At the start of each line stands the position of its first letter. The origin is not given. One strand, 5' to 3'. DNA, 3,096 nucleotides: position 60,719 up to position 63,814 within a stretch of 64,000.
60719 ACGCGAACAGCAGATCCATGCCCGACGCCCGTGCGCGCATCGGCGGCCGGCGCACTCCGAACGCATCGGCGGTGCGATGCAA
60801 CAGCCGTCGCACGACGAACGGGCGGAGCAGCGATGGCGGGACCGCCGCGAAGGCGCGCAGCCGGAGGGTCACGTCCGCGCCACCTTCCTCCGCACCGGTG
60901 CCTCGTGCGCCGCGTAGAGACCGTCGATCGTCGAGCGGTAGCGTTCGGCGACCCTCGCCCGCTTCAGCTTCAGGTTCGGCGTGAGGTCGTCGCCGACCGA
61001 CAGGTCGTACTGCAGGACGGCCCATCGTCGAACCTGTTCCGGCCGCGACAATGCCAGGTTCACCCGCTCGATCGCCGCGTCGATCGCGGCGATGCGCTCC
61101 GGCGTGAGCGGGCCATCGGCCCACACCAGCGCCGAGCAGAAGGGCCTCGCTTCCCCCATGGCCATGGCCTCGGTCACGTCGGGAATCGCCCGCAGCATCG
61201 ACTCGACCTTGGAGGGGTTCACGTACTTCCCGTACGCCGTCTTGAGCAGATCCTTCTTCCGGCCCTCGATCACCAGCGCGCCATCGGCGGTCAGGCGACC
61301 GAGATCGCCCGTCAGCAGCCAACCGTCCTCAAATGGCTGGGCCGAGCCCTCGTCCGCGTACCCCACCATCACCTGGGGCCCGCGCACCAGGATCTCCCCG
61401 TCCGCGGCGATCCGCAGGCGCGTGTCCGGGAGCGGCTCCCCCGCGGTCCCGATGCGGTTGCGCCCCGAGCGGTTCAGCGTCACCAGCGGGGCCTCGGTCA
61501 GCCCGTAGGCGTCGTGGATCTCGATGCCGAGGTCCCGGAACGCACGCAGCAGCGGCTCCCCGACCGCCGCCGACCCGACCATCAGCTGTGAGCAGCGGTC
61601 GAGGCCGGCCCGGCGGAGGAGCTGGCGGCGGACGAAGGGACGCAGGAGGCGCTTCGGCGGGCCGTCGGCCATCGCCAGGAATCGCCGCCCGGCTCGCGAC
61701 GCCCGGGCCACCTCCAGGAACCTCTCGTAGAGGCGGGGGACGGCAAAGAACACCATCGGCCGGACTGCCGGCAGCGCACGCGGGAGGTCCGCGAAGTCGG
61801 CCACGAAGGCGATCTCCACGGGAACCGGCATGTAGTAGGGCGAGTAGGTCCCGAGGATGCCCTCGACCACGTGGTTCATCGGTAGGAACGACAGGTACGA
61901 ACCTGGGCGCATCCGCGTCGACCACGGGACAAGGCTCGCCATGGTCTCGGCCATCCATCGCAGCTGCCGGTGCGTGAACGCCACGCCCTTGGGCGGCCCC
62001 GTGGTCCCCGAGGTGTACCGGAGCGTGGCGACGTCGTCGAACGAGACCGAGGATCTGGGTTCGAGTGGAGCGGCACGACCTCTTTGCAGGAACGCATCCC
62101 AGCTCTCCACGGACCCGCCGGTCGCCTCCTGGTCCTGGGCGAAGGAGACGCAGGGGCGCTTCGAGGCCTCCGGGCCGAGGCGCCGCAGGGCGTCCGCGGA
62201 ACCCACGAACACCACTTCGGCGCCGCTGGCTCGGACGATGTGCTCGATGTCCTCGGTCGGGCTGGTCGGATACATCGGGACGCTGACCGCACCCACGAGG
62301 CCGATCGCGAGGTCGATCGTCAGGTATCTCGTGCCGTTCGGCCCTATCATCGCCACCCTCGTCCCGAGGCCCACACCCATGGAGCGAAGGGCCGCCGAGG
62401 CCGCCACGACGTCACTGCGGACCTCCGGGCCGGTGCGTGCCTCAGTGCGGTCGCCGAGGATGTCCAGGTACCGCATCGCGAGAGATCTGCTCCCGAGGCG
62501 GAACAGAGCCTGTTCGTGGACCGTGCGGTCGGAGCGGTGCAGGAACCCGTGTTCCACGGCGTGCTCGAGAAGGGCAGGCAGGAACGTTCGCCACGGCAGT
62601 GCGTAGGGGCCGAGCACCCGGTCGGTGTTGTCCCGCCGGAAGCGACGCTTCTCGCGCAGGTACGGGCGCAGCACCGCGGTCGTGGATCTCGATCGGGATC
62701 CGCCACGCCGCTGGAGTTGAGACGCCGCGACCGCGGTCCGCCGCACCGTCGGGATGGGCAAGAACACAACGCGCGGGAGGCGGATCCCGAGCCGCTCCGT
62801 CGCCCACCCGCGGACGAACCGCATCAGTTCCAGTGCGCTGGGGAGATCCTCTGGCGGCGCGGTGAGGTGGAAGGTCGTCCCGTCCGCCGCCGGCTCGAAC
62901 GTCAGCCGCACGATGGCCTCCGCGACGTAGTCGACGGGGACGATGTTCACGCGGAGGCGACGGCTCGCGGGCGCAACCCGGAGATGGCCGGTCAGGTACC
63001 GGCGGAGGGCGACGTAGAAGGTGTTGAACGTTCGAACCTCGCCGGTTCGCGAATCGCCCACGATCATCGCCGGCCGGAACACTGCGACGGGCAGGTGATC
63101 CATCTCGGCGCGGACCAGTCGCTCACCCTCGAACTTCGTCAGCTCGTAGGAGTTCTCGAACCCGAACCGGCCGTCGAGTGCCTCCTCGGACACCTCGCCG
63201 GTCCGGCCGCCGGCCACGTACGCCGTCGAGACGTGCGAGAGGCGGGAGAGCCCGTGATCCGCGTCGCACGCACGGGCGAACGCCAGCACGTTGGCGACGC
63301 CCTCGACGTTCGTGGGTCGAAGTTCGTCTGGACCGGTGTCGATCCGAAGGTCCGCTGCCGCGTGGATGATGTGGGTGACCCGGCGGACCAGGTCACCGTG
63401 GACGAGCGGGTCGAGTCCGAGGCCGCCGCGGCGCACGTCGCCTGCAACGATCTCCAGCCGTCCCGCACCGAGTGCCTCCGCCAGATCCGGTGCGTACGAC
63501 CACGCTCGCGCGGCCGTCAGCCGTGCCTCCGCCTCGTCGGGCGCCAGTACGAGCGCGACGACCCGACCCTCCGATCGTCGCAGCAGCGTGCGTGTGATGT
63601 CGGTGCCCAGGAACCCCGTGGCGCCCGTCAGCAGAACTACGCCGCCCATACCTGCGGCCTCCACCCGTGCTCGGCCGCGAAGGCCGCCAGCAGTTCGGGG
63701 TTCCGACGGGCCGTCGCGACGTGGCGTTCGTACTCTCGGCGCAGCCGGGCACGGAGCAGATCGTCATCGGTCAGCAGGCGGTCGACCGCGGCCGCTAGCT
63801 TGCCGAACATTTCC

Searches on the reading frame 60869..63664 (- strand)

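Call 58: search_protein_families(library=pfam, proteins=[window:60869-63664:-], max_evalue=0.001)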
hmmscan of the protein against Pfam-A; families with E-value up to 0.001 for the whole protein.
window:60869-63664:- (931 aa): 7 families
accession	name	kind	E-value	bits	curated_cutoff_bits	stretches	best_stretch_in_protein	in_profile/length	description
PF00501.34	AMP-binding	-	9e-57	193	29.9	1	406-769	18-383/384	AMP-binding enzyme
PF07993.18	NAD_binding_4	-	4.2e-52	177.3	20.1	1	12-251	1-258/258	Male sterility protein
PF01370.27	Epimerase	-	2.7e-14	53.6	20.9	1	10-227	1-197/240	NAD dependent epimerase/dehydratase family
PF23562.2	AMP-binding_C_3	-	2.2e-09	38.2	20.8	1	805-920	2-123/124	AMP-binding enzyme C-terminal domain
PF04321.23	RmlD_sub_bind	-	2.9e-07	30.3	27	1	10-213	3-163/287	RmlD substrate binding domain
PF01073.25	3Beta_HSD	-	1.5e-05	24.6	22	1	12-211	2-191/280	3-beta hydroxysteroid dehydrogenase/isomerase family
PF16363.11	GDP_Man_Dehyd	-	0.00071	19.6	27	0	11-186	1-166/332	GDP-mannose 4,6 dehydratase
